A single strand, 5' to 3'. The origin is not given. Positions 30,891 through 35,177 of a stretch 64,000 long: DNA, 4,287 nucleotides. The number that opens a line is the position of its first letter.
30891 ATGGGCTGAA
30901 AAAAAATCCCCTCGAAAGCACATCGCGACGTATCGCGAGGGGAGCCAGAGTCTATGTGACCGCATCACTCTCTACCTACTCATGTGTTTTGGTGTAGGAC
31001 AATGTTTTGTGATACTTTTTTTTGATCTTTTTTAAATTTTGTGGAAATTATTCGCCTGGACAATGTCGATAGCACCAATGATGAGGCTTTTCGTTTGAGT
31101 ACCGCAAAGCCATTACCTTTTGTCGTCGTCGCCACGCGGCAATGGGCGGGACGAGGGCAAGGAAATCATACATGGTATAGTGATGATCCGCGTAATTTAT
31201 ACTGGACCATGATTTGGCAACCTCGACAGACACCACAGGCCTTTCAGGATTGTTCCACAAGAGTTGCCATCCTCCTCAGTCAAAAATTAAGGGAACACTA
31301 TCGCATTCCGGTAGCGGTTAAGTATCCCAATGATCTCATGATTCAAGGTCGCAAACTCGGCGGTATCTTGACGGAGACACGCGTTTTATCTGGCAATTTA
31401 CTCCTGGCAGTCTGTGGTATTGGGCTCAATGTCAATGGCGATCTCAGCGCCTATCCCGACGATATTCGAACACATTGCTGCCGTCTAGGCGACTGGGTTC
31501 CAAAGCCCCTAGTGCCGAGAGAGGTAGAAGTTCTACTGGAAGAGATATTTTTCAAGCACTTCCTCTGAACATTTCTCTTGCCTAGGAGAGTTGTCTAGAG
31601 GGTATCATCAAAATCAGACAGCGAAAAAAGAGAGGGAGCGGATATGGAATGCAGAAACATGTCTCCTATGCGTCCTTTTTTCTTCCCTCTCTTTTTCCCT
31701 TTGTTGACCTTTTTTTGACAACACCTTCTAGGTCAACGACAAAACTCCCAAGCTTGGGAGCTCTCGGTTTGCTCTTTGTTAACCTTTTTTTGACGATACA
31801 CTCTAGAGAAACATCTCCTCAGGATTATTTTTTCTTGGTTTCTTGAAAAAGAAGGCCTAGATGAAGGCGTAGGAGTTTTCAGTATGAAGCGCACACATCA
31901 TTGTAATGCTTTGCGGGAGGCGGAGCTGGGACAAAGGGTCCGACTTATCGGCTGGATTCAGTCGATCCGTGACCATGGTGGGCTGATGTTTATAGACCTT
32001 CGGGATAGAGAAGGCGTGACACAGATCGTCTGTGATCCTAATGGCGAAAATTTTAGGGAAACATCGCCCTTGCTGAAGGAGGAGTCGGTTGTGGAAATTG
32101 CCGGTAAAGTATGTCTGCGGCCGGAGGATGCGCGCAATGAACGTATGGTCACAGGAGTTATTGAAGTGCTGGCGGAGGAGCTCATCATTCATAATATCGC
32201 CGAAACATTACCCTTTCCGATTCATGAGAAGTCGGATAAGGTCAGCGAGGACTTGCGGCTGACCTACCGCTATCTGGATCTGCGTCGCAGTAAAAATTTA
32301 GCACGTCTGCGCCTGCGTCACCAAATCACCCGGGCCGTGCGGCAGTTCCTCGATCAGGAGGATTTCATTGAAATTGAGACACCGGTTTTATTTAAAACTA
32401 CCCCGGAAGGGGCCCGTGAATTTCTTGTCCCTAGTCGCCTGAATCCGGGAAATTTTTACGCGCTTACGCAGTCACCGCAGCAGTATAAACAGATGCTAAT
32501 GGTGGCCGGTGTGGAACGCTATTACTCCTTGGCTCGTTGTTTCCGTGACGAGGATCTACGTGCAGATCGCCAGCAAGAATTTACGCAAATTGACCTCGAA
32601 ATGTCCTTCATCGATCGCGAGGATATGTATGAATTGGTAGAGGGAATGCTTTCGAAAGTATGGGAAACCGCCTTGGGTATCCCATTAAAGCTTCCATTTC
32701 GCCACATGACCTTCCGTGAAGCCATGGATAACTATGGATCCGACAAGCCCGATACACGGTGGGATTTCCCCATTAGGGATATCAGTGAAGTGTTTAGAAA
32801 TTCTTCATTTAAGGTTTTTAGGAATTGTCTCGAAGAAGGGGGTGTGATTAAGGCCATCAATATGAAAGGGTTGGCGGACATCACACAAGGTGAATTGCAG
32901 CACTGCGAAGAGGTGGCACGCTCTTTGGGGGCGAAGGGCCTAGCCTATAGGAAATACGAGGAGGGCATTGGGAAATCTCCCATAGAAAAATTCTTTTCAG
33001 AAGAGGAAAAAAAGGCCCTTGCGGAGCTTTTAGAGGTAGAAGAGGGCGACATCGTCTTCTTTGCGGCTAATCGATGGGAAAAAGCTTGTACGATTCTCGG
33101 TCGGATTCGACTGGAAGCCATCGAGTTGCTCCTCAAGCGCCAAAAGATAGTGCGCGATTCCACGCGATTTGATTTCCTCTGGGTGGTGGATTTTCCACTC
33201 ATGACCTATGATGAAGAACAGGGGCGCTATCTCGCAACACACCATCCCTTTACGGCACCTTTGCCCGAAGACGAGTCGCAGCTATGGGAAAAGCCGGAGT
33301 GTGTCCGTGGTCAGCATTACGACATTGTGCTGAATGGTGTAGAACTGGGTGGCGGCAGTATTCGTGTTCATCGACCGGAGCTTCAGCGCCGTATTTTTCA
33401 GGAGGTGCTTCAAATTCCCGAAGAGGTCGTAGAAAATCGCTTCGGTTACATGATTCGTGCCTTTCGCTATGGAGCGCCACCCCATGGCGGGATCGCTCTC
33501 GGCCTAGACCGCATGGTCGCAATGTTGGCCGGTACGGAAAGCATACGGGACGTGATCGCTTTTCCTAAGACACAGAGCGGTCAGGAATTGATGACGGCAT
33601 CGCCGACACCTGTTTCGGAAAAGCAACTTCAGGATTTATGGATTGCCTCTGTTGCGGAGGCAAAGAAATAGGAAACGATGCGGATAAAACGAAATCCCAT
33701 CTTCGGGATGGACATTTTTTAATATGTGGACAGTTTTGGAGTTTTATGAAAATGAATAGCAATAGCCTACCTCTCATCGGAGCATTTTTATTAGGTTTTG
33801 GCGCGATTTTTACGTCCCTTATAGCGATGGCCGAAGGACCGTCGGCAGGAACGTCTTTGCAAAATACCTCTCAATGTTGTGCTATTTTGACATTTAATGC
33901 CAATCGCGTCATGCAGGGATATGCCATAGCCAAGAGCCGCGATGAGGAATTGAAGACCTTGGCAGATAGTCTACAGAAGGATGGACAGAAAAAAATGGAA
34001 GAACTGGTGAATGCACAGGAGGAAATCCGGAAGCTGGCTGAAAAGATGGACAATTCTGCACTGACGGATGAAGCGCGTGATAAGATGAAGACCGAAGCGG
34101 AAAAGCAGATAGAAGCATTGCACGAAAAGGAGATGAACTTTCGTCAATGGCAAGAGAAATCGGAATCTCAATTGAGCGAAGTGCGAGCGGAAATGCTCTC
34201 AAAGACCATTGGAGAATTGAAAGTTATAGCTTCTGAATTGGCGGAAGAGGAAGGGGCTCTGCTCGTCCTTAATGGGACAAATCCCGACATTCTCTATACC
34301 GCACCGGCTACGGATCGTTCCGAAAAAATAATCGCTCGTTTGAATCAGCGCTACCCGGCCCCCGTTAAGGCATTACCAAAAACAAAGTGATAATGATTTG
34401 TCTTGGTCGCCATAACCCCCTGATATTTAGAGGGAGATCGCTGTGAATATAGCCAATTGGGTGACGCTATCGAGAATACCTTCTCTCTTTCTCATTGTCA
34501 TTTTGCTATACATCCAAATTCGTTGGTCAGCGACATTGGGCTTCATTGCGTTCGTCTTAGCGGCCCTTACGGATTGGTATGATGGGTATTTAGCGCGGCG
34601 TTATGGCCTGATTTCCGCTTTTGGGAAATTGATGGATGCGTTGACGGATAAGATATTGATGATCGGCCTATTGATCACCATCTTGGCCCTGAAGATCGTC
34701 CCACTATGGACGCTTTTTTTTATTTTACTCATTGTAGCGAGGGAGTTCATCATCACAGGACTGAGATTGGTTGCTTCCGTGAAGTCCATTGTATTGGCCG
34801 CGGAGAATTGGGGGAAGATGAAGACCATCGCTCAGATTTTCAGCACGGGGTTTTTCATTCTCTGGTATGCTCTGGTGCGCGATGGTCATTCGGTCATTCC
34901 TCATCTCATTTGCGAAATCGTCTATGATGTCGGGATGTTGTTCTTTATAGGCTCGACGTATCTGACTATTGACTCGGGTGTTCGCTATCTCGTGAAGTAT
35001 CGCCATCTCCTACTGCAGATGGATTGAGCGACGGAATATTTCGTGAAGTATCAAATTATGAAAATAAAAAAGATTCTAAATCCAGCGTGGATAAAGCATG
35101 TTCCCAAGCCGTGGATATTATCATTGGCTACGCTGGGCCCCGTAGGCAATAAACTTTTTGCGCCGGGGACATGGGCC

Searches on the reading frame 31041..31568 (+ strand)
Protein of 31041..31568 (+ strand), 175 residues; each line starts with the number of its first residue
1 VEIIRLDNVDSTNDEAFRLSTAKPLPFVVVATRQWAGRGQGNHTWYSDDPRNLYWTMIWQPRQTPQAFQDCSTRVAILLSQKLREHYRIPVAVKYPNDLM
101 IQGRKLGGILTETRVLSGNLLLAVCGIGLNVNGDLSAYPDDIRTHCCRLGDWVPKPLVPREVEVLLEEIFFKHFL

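Call 49: search_protein_families(library=pfam, proteins=[window:31041-31568:+], max_evalue=0.00001)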
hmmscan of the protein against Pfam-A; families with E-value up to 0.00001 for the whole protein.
window:31041-31568:+ (175 aa): 1 family
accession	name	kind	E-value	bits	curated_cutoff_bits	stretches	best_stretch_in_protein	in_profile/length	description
PF03099.24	BPL_LplA_LipB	-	2.8e-17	63.3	21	1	10-130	6-133/133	Biotin/lipoate A/B protein ligase family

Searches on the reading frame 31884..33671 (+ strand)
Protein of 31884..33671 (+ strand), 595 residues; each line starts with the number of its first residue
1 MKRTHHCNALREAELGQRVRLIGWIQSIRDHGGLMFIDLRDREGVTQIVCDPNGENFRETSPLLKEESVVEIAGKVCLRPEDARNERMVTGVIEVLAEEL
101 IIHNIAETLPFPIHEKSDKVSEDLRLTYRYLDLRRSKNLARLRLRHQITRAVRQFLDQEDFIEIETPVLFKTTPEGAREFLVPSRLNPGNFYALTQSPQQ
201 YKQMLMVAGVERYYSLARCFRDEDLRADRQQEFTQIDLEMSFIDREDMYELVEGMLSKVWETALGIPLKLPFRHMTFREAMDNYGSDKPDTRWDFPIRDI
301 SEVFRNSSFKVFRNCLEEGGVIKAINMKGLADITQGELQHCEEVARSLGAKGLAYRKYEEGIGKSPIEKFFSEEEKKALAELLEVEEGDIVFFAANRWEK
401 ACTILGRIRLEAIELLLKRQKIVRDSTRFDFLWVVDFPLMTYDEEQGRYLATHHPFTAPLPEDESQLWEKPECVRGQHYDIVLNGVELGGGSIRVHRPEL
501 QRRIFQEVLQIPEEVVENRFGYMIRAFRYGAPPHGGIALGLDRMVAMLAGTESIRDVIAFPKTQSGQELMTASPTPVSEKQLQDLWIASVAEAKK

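Call 49: search_protein_families(library=pfam, proteins=[window:31884-33671:+], max_evalue=0.00001)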
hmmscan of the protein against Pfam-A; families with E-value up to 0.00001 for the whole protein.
window:31884-33671:+ (595 aa): 3 families
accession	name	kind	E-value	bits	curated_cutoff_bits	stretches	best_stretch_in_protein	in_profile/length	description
PF00152.25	tRNA-synt_2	-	3.9e-117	391.1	25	1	121-564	1-308/308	tRNA synthetases class II (D, K and N)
PF02938.19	GAD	-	3.7e-24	85.2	23.4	1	312-405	1-95/95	GAD domain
PF01336.31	tRNA_anti-codon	-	1.3e-15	57.5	27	1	19-100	1-72/75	OB-fold nucleic acid binding domain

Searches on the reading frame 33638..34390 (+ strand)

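Call 49: search_protein_families(library=pfam, proteins=[window:33638-34390:+], max_evalue=0.00001)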
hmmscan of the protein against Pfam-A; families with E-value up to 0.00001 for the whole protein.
window:33638-34390:+ (250 aa): 1 family
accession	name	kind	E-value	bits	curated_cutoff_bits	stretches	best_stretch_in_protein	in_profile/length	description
PF03938.19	OmpH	-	8.6e-15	55.6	32.4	1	83-235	2-141/141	Outer membrane protein (OmpH-like)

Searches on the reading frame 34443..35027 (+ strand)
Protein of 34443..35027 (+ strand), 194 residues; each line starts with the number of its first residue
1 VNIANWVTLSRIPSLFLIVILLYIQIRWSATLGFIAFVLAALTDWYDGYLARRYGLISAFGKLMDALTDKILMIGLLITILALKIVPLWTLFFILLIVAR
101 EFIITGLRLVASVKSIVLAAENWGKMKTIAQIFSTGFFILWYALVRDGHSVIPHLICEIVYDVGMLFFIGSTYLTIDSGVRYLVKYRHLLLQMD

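Call 49: search_protein_families(library=pfam, proteins=[window:34443-35027:+], max_evalue=0.00001)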
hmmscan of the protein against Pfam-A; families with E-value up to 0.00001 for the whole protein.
window:34443-35027:+ (194 aa): 1 family
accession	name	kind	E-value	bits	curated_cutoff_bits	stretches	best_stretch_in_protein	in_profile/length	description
PF01066.26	CDP-OH_P_transf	-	1.9e-32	113.2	22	1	1-142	1-137/152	CDP-alcohol phosphatidyltransferase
